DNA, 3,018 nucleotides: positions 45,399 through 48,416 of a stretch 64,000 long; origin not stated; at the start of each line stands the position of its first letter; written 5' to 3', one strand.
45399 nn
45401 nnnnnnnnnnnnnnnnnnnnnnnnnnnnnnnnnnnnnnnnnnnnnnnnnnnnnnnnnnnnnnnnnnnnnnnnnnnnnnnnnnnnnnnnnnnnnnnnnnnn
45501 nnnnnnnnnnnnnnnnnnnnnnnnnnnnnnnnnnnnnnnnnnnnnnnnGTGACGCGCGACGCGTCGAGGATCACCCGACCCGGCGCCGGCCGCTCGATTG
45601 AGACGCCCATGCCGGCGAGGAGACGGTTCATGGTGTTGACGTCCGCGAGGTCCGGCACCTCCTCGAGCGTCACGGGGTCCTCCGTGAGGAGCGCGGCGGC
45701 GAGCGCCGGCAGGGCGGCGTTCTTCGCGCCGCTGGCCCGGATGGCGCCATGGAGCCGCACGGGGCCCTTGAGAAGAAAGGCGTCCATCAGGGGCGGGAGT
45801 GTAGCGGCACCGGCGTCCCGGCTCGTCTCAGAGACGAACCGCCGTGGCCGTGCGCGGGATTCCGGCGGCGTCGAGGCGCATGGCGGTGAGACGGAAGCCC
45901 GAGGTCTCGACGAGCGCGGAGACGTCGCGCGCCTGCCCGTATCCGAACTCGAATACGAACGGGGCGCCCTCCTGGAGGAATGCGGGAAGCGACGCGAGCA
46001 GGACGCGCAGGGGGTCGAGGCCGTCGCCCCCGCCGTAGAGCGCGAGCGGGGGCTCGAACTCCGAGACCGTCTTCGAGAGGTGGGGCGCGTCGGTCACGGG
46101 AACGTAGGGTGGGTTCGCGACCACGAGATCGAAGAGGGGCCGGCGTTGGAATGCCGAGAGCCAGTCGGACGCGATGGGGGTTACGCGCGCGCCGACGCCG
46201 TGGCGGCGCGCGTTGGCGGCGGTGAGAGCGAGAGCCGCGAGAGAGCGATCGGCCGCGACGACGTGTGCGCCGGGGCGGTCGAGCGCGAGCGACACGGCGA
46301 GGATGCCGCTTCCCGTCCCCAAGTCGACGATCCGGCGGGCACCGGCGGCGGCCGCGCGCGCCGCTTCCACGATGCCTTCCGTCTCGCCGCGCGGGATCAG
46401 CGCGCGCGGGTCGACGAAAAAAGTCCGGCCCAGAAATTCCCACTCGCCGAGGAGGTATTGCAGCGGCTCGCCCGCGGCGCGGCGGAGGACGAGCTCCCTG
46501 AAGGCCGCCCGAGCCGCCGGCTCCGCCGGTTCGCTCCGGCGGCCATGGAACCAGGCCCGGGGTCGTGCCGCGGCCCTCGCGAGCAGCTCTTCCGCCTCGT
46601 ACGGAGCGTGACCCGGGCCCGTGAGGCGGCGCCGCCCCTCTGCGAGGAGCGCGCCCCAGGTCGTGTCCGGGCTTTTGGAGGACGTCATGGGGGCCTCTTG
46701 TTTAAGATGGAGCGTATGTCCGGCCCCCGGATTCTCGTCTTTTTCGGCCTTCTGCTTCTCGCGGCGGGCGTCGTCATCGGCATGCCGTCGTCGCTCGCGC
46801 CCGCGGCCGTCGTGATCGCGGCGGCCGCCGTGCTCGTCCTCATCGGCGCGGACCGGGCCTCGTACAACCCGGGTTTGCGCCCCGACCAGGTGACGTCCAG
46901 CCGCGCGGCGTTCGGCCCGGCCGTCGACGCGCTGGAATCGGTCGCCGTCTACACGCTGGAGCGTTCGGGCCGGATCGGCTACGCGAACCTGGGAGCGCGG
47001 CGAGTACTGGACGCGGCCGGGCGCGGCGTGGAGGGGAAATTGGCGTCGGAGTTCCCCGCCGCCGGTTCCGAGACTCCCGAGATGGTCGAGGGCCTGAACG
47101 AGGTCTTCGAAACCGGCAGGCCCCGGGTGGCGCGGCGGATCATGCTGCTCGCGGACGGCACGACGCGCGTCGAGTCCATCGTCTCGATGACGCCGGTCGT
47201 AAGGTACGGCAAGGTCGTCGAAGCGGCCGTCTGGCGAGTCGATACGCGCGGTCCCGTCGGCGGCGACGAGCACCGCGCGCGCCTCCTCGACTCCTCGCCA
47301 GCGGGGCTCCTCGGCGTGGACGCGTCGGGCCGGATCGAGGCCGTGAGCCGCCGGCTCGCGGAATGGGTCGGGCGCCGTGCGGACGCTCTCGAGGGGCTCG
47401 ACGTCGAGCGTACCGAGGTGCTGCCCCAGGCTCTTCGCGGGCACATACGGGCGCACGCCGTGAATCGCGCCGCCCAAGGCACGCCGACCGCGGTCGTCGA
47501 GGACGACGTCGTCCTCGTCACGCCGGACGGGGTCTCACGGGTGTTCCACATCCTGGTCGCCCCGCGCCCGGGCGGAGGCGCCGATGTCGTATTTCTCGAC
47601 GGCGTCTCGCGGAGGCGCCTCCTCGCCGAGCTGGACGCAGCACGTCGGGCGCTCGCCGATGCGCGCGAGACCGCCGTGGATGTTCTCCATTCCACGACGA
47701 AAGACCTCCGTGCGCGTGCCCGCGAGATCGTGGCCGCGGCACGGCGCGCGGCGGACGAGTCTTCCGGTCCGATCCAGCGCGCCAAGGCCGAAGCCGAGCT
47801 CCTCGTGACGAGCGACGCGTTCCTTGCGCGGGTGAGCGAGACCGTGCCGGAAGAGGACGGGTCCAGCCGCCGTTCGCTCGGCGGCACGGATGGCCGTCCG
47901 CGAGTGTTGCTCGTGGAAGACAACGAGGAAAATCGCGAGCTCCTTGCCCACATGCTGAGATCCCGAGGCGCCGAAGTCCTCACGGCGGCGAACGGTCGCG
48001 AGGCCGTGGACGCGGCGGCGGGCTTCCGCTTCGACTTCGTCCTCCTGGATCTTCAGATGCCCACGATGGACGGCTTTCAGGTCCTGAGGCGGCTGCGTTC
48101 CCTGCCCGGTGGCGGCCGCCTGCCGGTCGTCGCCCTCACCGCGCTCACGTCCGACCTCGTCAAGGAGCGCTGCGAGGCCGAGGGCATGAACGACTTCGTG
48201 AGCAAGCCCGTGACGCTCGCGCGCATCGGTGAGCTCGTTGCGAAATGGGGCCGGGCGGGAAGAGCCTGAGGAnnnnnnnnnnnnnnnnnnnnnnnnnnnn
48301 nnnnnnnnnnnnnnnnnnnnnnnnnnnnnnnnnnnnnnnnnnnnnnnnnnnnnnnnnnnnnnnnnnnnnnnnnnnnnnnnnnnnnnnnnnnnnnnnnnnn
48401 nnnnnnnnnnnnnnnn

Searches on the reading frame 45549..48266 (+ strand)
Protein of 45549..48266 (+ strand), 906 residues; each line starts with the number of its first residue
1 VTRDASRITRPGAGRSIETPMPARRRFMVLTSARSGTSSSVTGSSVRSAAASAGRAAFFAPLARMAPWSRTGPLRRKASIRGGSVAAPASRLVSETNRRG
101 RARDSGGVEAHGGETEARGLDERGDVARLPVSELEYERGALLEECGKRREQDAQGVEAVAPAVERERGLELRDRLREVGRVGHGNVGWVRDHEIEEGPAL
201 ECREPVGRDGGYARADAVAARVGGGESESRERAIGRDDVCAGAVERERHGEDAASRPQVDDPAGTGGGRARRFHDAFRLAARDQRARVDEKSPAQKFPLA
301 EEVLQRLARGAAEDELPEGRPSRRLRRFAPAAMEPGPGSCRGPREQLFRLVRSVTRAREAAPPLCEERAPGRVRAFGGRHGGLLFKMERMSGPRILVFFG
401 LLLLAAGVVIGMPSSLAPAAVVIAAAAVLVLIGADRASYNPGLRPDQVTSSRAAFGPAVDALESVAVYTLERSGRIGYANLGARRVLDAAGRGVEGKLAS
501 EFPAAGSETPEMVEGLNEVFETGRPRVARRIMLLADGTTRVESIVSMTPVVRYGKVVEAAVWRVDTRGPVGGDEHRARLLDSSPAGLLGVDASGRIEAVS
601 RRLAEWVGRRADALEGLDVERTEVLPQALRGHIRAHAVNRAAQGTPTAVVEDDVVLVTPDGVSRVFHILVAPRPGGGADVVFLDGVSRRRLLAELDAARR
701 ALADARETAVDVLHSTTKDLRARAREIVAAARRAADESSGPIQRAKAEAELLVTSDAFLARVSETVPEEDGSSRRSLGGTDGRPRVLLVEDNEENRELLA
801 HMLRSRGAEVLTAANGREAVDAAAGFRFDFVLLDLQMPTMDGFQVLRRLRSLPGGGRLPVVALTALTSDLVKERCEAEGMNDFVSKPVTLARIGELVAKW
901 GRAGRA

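Call 28: search_protein_families(library=pfam, proteins=[window:45549-48266:+], max_evalue=0.001)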
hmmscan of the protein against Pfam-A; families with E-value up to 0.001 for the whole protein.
window:45549-48266:+ (906 aa): 4 families
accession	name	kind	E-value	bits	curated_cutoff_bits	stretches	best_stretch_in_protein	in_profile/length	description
PF00072.30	Response_reg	-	8.7e-25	87.5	30.2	1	786-896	1-109/111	Response regulator receiver domain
PF08448.16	PAS_4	-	1.8e-11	44.6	23.1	1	580-677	1-94/110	PAS fold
PF13426.13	PAS_9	-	0.00012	22.8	27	0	586-680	3-91/103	PAS domain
PF00989.32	PAS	-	0.00064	20.1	22.6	0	574-670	1-93/113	PAS fold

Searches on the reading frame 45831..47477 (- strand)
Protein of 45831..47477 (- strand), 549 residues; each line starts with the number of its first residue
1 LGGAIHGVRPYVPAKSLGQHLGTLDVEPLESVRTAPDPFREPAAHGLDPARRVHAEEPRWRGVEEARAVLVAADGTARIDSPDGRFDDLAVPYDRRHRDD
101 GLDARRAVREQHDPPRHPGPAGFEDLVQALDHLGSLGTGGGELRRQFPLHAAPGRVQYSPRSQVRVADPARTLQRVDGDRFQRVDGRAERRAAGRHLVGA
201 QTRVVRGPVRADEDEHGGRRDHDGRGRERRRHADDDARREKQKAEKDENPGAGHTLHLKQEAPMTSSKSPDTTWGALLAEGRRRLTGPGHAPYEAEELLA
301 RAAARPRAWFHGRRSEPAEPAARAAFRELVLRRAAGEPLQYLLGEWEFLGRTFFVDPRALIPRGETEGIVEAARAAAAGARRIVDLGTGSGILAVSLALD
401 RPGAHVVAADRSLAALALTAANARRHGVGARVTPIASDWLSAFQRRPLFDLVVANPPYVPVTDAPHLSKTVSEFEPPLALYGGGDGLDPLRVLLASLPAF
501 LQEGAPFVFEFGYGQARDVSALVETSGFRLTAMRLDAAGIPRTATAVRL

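Call 28: search_protein_families(library=pfam, proteins=[window:45831-47477:-], max_evalue=0.001)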
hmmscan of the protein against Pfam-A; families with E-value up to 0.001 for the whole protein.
window:45831-47477:- (549 aa): 7 families
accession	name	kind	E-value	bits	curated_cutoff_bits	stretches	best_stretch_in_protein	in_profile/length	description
PF17827.6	PrmC_N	-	2.1e-12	47.8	23.4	1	277-344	2-71/71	PrmC N-terminal domain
PF05175.20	MTS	-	3.1e-12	46.9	23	1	380-459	32-109/170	Methyltransferase small domain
PF13847.12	Methyltransf_31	-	2.4e-07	31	27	1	381-458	5-84/145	Methyltransferase domain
PF13649.12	Methyltransf_25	-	7e-07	30.3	27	1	383-471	1-86/97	Methyltransferase domain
PF06325.19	PrmA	-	1.6e-06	28.3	22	1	375-455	157-233/296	Ribosomal protein L11 methyltransferase (PrmA)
PF09445.16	Methyltransf_15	-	2.4e-05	24.4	22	1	381-457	2-80/165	RNA cap guanine-N2 methyltransferase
PF08242.18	Methyltransf_12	-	0.00057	21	30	0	384-455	1-72/98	Methyltransferase domain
